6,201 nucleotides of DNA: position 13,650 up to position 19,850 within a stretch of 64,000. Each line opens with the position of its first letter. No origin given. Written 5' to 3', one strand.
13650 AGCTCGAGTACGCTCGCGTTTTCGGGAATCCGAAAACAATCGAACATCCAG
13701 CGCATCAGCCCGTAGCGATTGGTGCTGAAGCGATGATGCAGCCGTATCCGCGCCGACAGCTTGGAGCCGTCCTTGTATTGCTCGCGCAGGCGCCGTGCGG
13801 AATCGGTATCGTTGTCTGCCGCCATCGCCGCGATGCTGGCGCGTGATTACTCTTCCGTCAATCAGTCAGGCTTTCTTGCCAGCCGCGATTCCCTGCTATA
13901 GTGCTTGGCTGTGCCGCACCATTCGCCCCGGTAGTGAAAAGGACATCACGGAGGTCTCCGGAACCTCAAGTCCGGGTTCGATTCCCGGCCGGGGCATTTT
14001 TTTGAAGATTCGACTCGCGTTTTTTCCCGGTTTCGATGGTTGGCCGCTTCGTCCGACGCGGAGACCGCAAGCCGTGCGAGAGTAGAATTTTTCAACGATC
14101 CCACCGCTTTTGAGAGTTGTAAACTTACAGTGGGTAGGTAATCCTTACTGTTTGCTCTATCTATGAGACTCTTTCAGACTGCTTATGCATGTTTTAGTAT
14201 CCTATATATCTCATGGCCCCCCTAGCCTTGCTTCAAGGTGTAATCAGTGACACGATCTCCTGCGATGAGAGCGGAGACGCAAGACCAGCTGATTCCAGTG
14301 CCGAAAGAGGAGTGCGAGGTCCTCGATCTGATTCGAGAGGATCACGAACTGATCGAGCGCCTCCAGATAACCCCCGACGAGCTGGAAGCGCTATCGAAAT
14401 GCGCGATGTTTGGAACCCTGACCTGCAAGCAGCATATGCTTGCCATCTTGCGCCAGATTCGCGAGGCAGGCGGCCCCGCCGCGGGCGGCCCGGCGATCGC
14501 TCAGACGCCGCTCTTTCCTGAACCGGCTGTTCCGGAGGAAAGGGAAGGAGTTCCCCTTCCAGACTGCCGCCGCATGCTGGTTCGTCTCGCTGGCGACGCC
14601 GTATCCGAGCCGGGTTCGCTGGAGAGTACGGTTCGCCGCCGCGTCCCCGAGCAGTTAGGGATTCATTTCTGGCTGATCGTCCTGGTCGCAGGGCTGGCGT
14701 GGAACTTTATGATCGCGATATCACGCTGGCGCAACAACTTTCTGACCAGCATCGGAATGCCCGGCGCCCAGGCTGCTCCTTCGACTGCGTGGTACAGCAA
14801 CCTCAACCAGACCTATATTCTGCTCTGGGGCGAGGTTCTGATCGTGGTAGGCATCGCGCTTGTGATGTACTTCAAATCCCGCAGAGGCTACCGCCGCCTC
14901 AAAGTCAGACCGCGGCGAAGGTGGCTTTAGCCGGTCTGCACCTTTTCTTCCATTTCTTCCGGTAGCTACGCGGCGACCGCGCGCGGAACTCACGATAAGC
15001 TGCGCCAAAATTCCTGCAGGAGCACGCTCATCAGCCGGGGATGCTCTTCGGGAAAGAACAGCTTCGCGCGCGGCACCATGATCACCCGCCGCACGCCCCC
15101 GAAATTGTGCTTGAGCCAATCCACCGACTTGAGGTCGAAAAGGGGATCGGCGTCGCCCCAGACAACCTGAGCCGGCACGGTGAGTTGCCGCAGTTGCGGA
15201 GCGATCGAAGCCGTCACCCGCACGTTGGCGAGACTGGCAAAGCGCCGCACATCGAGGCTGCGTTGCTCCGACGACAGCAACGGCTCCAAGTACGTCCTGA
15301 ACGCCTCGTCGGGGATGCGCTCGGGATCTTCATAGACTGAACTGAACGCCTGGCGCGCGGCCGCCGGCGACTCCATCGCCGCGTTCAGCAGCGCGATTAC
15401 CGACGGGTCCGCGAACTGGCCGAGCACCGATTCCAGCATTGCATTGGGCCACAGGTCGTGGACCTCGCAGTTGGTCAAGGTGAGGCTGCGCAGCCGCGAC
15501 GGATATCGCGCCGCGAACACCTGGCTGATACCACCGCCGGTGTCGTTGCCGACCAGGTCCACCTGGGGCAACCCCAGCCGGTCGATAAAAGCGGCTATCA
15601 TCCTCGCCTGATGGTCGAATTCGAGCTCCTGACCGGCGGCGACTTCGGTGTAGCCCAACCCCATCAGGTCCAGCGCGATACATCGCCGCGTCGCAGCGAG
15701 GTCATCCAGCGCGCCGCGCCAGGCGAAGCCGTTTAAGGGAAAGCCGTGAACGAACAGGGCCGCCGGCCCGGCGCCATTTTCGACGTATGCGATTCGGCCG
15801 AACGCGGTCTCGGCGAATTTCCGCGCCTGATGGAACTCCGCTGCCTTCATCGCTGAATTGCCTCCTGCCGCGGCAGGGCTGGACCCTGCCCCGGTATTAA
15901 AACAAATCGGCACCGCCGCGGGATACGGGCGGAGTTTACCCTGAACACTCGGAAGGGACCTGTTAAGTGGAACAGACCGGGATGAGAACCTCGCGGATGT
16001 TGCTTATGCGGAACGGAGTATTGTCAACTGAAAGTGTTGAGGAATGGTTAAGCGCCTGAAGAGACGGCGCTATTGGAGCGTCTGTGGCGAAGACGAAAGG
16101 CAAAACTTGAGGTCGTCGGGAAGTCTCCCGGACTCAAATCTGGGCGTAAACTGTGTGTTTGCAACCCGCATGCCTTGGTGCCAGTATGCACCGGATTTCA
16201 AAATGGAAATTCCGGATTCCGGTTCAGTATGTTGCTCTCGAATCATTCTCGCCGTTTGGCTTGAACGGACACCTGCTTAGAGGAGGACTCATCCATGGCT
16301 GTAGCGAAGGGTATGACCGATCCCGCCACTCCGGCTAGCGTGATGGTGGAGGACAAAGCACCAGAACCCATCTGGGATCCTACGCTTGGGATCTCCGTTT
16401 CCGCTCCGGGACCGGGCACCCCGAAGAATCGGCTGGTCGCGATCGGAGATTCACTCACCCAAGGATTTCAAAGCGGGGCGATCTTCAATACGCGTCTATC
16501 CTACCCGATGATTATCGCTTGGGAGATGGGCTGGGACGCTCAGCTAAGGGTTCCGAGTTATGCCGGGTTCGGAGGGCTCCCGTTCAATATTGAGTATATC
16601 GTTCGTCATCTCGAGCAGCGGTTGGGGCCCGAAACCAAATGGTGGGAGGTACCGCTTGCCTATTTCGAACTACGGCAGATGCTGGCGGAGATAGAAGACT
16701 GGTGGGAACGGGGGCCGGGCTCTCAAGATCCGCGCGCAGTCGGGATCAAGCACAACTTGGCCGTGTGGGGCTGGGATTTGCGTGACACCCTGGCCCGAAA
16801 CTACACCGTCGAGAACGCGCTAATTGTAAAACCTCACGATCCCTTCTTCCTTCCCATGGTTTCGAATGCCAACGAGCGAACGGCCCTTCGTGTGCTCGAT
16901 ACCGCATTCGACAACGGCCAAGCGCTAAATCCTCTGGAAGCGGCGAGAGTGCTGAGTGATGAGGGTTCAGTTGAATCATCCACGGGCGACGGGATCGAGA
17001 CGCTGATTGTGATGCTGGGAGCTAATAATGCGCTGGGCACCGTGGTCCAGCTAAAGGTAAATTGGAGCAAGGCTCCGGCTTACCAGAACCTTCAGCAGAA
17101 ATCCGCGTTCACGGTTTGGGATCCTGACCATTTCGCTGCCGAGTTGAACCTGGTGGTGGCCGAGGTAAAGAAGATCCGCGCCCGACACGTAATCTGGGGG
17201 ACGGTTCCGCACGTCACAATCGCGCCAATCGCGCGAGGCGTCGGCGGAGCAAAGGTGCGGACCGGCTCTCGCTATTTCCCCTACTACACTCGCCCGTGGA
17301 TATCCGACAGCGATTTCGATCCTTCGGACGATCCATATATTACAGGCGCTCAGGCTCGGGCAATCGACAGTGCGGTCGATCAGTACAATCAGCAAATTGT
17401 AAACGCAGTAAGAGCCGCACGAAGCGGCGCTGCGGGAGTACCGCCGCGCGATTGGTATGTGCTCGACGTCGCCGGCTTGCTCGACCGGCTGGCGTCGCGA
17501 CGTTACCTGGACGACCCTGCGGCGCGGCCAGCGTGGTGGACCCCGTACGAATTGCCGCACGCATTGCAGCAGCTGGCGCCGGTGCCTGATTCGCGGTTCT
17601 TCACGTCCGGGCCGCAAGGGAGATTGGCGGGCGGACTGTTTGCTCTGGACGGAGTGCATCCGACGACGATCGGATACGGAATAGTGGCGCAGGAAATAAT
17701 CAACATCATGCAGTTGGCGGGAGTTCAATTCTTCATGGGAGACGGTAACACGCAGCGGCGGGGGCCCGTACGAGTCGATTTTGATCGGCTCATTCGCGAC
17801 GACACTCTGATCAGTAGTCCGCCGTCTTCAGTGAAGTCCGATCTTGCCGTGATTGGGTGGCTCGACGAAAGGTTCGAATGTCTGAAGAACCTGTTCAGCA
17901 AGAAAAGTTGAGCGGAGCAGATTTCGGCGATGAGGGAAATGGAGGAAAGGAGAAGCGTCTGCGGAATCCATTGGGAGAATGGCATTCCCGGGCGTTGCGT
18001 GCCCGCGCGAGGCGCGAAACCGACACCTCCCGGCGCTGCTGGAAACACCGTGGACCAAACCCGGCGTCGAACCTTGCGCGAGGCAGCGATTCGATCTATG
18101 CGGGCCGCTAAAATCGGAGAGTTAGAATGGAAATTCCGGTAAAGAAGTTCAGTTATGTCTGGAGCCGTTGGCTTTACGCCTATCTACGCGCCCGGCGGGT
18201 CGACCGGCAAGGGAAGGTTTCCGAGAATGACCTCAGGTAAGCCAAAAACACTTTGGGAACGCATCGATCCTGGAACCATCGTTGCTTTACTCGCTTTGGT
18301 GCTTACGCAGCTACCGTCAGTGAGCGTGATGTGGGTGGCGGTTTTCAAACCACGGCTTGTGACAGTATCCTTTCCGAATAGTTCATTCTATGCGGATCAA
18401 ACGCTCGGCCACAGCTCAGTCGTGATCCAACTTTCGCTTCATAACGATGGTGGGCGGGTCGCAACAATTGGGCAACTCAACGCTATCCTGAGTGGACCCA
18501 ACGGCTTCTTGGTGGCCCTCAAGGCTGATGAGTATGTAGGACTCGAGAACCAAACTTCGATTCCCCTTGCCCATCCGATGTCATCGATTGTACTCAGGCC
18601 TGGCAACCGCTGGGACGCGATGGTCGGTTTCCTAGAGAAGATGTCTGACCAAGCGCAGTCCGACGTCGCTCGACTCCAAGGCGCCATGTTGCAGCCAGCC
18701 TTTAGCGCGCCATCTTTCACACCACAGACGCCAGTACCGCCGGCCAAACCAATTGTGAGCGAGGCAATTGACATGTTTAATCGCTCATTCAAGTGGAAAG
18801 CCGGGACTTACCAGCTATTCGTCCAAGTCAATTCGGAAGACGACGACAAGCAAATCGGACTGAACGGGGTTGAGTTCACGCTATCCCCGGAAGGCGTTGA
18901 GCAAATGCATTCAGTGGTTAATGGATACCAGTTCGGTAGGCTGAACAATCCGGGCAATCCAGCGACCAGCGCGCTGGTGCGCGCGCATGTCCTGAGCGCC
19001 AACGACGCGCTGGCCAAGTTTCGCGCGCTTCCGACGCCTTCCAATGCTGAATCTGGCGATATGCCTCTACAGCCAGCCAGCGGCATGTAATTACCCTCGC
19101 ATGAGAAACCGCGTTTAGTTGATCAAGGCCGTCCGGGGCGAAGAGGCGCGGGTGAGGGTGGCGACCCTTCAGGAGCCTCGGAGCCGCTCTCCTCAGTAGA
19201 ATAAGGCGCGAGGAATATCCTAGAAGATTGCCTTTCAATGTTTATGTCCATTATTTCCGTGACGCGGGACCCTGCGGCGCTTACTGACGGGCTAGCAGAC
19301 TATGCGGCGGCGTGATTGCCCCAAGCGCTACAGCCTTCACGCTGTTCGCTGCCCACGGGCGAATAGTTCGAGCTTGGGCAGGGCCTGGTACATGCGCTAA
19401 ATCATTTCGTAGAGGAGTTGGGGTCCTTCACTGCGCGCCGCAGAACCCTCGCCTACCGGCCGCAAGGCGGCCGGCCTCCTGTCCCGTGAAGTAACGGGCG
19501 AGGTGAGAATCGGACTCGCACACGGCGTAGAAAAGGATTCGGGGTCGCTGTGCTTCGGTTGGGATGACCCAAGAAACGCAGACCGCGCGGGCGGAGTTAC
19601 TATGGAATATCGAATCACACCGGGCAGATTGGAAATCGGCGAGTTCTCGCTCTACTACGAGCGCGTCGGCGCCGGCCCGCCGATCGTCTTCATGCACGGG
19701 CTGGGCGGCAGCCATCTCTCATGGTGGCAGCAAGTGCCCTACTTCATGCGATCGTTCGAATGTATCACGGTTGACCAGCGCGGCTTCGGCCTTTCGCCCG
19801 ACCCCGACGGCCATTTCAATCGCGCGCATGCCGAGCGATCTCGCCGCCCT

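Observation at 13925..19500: tRNA-Arg(CCG)-adjacent lower-GC islet encoding a 538 aa cytoplasmic SGNH hydrolase and unknown membrane proteins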

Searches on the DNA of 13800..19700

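Call 41: search_rna_families(source=window, start=13800, end=19700, threshold=evalue, max_evalue=1)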
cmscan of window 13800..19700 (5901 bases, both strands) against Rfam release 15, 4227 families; matches with E-value up to 1: 3.
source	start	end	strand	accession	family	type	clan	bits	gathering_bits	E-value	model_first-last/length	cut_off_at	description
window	13925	13996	+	RF00005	tRNA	Gene; tRNA;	CL00001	63.2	29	2.1e-12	1-71/71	no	tRNA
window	13925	13995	+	RF01684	mascRNA-menRNA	Gene;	-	25.3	42.5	0.078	1-56/56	no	MALAT1-associated small cytoplasmic RNA/MEN beta RNA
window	14518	14634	+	RF01672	P2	Gene; sRNA;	-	23.9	80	0.82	1-138/138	no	Psudomonas sRNA P2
